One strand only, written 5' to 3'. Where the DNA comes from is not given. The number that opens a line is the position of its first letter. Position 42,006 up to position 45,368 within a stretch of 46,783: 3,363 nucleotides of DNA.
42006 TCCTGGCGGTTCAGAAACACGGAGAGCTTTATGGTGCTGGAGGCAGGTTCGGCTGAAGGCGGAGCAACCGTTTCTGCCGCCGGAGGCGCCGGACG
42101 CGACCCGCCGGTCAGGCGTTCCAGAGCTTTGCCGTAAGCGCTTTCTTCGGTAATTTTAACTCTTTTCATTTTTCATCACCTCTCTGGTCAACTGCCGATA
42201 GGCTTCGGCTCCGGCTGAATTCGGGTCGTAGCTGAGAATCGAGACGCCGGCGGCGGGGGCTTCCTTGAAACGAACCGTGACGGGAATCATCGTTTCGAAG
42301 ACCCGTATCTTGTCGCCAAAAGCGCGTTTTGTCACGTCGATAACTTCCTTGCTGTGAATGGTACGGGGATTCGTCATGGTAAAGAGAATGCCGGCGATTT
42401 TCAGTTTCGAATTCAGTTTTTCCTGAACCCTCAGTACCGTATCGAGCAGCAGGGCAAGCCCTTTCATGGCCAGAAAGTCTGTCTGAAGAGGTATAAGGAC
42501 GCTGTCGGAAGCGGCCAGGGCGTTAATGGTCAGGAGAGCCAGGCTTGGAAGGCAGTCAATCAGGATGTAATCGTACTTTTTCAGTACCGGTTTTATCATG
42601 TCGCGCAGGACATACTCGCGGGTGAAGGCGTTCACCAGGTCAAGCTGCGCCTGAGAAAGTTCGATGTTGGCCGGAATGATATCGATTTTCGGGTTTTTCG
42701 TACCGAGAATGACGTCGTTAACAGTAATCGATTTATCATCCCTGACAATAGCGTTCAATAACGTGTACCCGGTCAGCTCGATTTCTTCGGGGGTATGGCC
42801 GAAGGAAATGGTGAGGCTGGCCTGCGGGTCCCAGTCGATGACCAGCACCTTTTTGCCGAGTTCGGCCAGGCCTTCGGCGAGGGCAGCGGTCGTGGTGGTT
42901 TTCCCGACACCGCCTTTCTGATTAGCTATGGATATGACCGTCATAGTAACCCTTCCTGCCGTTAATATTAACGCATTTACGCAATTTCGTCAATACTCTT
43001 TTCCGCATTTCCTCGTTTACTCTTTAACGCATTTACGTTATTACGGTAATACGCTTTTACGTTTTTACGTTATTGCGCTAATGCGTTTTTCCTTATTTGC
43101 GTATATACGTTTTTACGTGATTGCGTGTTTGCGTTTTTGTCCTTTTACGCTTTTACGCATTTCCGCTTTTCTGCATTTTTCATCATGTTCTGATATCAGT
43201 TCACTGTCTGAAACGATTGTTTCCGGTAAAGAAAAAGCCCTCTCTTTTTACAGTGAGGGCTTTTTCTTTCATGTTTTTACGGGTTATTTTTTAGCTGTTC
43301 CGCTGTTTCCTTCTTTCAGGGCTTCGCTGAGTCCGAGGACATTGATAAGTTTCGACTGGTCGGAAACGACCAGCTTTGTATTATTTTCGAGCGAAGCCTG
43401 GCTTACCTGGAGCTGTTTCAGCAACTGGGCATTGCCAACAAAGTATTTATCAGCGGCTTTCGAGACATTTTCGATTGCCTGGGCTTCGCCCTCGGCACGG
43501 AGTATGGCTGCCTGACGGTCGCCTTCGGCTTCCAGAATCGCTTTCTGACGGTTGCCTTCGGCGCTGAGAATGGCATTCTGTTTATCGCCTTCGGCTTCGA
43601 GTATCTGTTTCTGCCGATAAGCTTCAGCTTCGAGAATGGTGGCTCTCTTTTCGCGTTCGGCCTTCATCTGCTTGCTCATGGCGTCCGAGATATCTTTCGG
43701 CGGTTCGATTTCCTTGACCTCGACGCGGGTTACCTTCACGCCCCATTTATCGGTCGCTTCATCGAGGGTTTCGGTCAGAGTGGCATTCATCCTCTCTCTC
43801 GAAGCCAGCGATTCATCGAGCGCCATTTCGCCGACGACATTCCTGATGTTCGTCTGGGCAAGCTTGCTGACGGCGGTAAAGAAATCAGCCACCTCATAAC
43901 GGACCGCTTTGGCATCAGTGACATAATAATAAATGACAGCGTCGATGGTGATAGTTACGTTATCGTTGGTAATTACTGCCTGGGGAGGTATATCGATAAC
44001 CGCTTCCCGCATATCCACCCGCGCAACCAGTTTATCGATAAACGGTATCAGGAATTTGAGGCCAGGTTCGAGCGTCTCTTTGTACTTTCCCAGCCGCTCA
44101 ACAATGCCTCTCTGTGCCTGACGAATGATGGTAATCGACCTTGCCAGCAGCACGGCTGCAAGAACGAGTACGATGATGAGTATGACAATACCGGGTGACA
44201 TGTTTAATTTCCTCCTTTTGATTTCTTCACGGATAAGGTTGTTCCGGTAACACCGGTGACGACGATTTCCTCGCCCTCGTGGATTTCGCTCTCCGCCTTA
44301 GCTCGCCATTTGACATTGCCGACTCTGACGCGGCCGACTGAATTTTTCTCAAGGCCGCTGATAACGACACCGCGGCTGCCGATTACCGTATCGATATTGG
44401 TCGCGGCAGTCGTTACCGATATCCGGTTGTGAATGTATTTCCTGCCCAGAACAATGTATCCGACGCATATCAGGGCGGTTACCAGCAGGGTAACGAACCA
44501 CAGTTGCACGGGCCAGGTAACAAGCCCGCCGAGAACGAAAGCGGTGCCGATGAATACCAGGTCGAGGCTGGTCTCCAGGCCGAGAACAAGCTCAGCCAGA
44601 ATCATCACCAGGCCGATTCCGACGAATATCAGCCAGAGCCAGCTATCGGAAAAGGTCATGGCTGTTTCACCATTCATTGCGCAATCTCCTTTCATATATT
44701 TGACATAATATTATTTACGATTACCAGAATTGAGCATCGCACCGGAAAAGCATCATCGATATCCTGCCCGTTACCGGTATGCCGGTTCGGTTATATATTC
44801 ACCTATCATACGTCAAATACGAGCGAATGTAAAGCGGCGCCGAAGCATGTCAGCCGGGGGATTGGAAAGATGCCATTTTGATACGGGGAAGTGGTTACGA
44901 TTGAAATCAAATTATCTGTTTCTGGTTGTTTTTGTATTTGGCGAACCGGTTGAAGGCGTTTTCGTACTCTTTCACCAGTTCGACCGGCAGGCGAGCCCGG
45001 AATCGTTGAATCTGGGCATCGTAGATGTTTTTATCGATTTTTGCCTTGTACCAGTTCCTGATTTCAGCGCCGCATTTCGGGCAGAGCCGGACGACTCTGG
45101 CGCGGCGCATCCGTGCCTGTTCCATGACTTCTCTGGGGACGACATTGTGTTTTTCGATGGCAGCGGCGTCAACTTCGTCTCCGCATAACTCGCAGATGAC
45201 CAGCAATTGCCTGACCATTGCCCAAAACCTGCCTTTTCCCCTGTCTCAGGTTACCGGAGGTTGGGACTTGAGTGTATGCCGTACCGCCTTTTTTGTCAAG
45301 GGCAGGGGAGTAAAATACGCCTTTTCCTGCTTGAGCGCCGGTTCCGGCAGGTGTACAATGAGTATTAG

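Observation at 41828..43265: Self-contained plasmid-type (Ib-like) partition cassette in a chromosomal context: ParA, a 113-aa RHH-like protein and 26 phased 8-bp ACGY-WTTT boxes overlapping a consensus promoter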

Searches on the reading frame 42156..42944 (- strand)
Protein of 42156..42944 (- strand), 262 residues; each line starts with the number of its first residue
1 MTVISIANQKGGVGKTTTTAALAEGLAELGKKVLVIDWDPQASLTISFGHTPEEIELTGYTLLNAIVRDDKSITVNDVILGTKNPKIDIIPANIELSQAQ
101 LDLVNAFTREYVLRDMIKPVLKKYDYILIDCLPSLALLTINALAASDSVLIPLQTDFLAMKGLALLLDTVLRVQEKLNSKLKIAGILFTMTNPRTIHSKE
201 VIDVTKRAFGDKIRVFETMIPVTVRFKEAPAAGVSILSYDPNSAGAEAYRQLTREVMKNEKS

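Call 5: search_protein_families(library=pfam, proteins=[window:42156-42944:-], max_evalue=1)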
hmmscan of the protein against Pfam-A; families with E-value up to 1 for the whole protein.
window:42156-42944:- (262 aa): 18 families
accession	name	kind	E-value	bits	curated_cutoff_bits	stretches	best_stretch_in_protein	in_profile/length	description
PF13614.12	AAA_31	-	9.2e-59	198.8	27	1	1-183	1-177/177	AAA domain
PF01656.29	CbiA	-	1.2e-24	87.1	25.4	1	4-234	1-123/125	CobQ/CobB/MinD/ParA nucleotide binding domain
PF00142.24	Fer4_NifH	-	3.8e-12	46.7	25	2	10-46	8-44/271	4Fe-4S iron sulfur cluster binding proteins, NifH/frxC family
PF06564.18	CBP_BcsQ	-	1.3e-10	41.7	21.3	1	1-151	1-143/234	Cellulose biosynthesis protein BcsQ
PF02374.21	ArsA_ATPase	-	1.1e-09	38.4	24.3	1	9-50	8-49/305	Anion-transporting ATPase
PF09140.17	MipZ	-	1.2e-09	38.3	20.7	2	3-50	2-50/262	ATPase MipZ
PF10609.15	ParA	-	4.2e-09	36.6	27.1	1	3-256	5-245/246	NUBPL iron-transfer P-loop NTPase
PF07015.17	VirC1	-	0.00065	19.5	24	1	1-44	1-44/231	VirC1 protein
PF01935.23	DUF87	-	0.0055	17.3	23.2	1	12-38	33-60/220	Helicase HerA, central domain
PF01268.25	FTHFS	-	0.0057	15.4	27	1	2-35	58-91/556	Formate--tetrahydrofolate ligase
PF03308.22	MeaB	-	0.0092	15.4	23.1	1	11-44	42-75/273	Methylmalonyl Co-A mutase-associated GTPase MeaB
PF00448.28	SRP54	-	0.011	15.8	22.7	1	12-39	11-38/196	SRP54-type protein, GTPase domain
PF02606.20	LpxK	-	0.013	15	27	1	2-36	36-71/328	Tetraacyldisaccharide-1-P 4'-kinase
PF16575.11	CLP1_P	-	0.038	14.3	26.6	1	12-41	4-33/188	mRNA cleavage and polyadenylation factor CLP1 P-loop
PF03029.23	ATP_bind_1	-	0.047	13.9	27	1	12-42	6-36/240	Conserved hypothetical ATP binding protein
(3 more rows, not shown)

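Call 10: search_protein_families(library=ncbifam, proteins=[window:42156-42944:-], max_evalue=0.01)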
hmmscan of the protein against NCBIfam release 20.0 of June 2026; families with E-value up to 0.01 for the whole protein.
window:42156-42944:- (262 aa): 32 families (the best 25 are shown)
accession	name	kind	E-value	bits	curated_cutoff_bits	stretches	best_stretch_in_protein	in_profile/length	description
TIGR03453.1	partition_RepA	equivalog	5.3e-37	127.6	348.45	1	2-213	105-329/387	plasmid partitioning protein RepA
NF041546.1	ParA_partition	equivalog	7.9e-32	110.5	180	2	3-45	1-43/203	ParA family partition ATPase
NF041283.1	PrgP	equivalog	4.7e-26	91.8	400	1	3-239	4-241/297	ParA superfamily DNA segregation protein PrgP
NF010443.0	PRK13869.1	subfamily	1.7e-24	86.4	446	1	2-213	122-346/405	plasmid-partitioning protein RepA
TIGR01969.1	minD_arch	subfamily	3.2e-24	85.5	201.75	1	3-260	2-234/251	cell division ATPase MinD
TIGR03371.1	cellulose_yhjQ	equivalog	1.7e-19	70.3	157.85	1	1-254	1-239/246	cellulose biosynthesis protein BcsQ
NF010259.0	PRK13705.1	equivalog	1.1e-16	60.8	725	1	2-159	107-270/388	plasmid-partitioning protein SopA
TIGR01968.1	minD_bact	equivalog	6.2e-15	55.2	212.9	1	2-258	2-238/261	septum site-determining protein MinD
NF047398.1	AAA_KGGVGR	domain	3.1e-12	47.2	90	1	2-131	3-149/190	KGGVGR-motif variant AAA ATPase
TIGR01287.1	nifH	equivalog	9.3e-12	44.8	394.35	2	9-52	7-50/275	nitrogenase iron protein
NF009701.0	PRK13230.1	subfamily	3.9e-11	42.5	350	1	9-49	8-48/291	nitrogenase reductase-like protein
TIGR00345.1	GET3_arsA_TRC40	subfamily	4.5e-11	42.8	135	1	10-134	5-136/299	TRC40/GET3/ArsA family transport-energizing ATPase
NF033200.1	F430_CfbC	exception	7.3e-11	41.9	402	2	9-79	7-71/260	Ni-sirohydrochlorin a,c-diamide reductive cyclase ATP-dependent reductase subunit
TIGR01007.1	eps_fam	subfamily_domain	2.3e-10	40.3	108.05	1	2-137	18-141/204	polysaccharide biosynthesis tyrosine autokinase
NF008079.0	PRK10818.1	equivalog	1.4e-09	37.7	508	1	3-156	4-146/270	septum site-determining protein MinD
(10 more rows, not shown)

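Call 29: search_solved_structures(query=window:42156-42944:-, max_evalue=1e-10)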
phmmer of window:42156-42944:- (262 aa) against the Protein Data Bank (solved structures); distinct sequences matched with E-value up to 1e-10: 22.
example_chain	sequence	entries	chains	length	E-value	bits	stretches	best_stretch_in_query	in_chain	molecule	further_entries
8ray_B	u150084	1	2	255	1.1e-54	188.6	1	3-260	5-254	ParA family protein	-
4pfs_A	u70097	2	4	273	4.4e-47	163.7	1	3-261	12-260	Cobyrinic Acid a,c-diamide synthase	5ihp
5if9_A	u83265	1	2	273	4.8e-47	163.6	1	3-261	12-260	Cobyrinic Acid a,c-diamide synthase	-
6iub_A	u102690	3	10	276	5.4e-46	160.1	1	3-257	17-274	SpoOJ regulator (Soj)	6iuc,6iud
8jmj_A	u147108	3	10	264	6.1e-45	156.7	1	3-257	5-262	SpoOJ regulator (Soj)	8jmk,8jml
1wcv_1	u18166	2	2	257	2.6e-43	151.4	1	4-258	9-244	SEGREGATION PROTEIN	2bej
2bek_A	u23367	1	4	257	3.5e-42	147.7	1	4-258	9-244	SEGREGATION PROTEIN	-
3k9g_A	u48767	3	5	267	2e-19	73.2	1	3-195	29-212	PF-32 protein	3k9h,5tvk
6non_A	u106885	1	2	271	1e-18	70.9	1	3-187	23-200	Cobyrinic acid ac-diamide synthase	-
6noo_A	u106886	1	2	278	1.1e-18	70.8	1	3-187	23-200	Maintenance of carboxysome positioning A protein, MCDA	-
6nop_B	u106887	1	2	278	1.4e-17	67.1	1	3-187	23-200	Cobyrinic acid ac-diamide synthase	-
1ion_A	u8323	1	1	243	5.9e-17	65.1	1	3-258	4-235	PROBABLE CELL DIVISION INHIBITOR MIND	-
3ez9_A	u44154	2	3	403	1.4e-15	60.6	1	3-243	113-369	ParA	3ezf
2oze_A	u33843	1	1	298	1.1e-14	57.7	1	9-198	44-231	Orf delta'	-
1g3q_A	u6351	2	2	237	1.4e-14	57.4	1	3-258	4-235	CELL DIVISION INHIBITOR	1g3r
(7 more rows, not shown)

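Call 73: find_homologous_proteins(query=window:42156-42944:-, max_evalue=1e-30)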
Query window:42156-42944:- (262 aa): 7825 proteins with E <= 1e-30 among 8000 candidates; the best 120 are listed.
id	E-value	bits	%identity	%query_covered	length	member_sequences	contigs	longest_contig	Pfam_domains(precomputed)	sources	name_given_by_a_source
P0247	8.0e-162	554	100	100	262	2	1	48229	PF00142.25,PF10609.16,PF01656.30,PF13614.13,PF09140.18,PF06564.19,PF02374.22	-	-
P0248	1.9e-138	478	84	100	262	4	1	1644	PF00142.25,PF10609.16,PF01656.30,PF13614.13,PF09140.18,PF06564.19,PF02374.22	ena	-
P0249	4.6e-138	476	85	100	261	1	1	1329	PF00142.25,PF10609.16,PF01656.30,PF13614.13,PF09140.18,PF06564.19,PF02374.22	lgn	-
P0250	4.6e-133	460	80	98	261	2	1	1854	PF00142.25,PF10609.16,PF01656.30,PF13614.13,PF09140.18,PF06564.19,PF02374.22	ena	-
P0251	6.6e-131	453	81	98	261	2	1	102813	PF00142.25,PF10609.16,PF01656.30,PF13614.13,PF09140.18,PF06564.19,PF02374.22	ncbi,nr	ncbi:MAG: ParA family protein [Dehalococcoidales bacterium]|nr:ParA family protein [Dehalococcoidale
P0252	5.3e-130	450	80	100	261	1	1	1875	PF00142.25,PF10609.16,PF01656.30,PF13614.13,PF09140.18,PF06564.19,PF02374.22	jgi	jgi:chromosome partitioning protein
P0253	2.2e-125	435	76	100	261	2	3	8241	PF00142.25,PF10609.16,PF01656.30,PF13614.13,PF09140.18,PF06564.19,PF02374.22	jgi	jgi:chromosome partitioning protein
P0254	2.9e-125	434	76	100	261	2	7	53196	PF00142.25,PF10609.16,PF01656.30,PF13614.13,PF09140.18,PF06564.19,PF02374.22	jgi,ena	jgi:chromosome partitioning protein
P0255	6.3e-125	433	78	100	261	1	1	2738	PF00142.25,PF10609.16,PF01656.30,PF13614.13,PF09140.18,PF06564.19,PF02374.22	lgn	-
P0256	2.2e-124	432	77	100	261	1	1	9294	PF00142.25,PF10609.16,PF01656.30,PF13614.13,PF09140.18,PF06564.19,PF02374.22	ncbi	-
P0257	2.3e-124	431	77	98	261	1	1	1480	PF00142.25,PF10609.16,PF01656.30,PF13614.13,PF09140.18,PF06564.19,PF02374.22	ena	-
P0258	2.5e-124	431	76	100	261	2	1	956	PF00142.25,PF10609.16,PF01656.30,PF13614.13,PF09140.18,PF06564.19,PF02374.22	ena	-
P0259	7.2e-124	430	76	100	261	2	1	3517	PF00142.25,PF10609.16,PF01656.30,PF13614.13,PF09140.18,PF06564.19,PF02374.22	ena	-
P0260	8.5e-124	430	76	100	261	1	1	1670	PF00142.25,PF10609.16,PF01656.30,PF13614.13,PF09140.18,PF06564.19,PF02374.22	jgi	jgi:chromosome partitioning protein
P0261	1.9e-123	428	76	100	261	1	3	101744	PF00142.25,PF10609.16,PF01656.30,PF13614.13,PF09140.18,PF06564.19,PF02374.22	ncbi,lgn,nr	ncbi:MAG: ParA family protein [Dehalococcoidales bacterium]|nr:ParA family protein [Dehalococcoidale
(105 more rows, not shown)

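Call 102: search_protein_families(library=phrogs, proteins=[window:42156-42944:-], max_evalue=0.01)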
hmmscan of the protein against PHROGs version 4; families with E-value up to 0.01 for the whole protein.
window:42156-42944:- (262 aa): 2 families
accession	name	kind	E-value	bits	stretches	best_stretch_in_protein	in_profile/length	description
phrog_164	-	DNA, RNA and nucleotide metabolism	3.8e-67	228.4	1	1-259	224-472/500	ParA-like partition protein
phrog_19408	-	unknown function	0.00013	21.4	1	10-168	535-681/721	-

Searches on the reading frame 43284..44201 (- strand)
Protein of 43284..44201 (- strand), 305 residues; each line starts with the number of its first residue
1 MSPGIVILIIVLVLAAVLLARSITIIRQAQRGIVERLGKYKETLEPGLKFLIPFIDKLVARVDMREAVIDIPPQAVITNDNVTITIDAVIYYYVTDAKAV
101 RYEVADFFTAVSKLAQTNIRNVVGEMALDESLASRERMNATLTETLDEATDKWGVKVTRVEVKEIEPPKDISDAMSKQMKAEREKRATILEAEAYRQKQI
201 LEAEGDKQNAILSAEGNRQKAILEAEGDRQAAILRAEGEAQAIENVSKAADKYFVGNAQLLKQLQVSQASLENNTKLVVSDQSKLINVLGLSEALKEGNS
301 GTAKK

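Call 10: search_protein_families(library=ncbifam, proteins=[window:43284-44201:-], max_evalue=0.01)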
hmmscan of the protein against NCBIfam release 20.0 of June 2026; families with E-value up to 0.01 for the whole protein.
window:43284-44201:- (305 aa): 5 families
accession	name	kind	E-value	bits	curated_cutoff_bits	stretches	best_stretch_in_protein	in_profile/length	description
TIGR01933.1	hflK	equivalog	6.5e-34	117.5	159.4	1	23-229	1-209/261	FtsH protease activity modulator HflK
NF008181.0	PRK10930.1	equivalog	1.9e-23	83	660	1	6-304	80-368/419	FtsH protease activity modulator HflK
TIGR01932.1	hflC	equivalog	1.5e-19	70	134.4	2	6-133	5-141/318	protease modulator HflC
NF008259.0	PRK11029.1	equivalog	9.4e-17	61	427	2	148-279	196-315/334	protease modulator HflC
NF058507.1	FlotScfldFlot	equivalog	0.0019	17.4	700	1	112-260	130-274/477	flotillin lipid rafts scaffold protein FloT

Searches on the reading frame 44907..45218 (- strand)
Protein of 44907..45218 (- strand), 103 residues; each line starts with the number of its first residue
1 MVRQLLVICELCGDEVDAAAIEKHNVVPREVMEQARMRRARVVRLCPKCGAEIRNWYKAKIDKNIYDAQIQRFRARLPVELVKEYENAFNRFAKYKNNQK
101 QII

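Call 10: search_protein_families(library=ncbifam, proteins=[window:44907-45218:-], max_evalue=0.01)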
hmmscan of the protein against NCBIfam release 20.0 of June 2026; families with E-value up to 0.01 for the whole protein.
window:44907-45218:- (103 aa): 2 families
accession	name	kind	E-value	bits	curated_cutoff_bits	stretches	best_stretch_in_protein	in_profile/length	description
NF033497.1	rubre_like_arch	subfamily_domain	0.0027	17.4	32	0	45-55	18-28/34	rubrerythrin-like domain-containing protein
TIGR01206.1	lysW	equivalog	0.005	16.7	53.2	0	45-54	4-13/54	lysine biosynthesis protein LysW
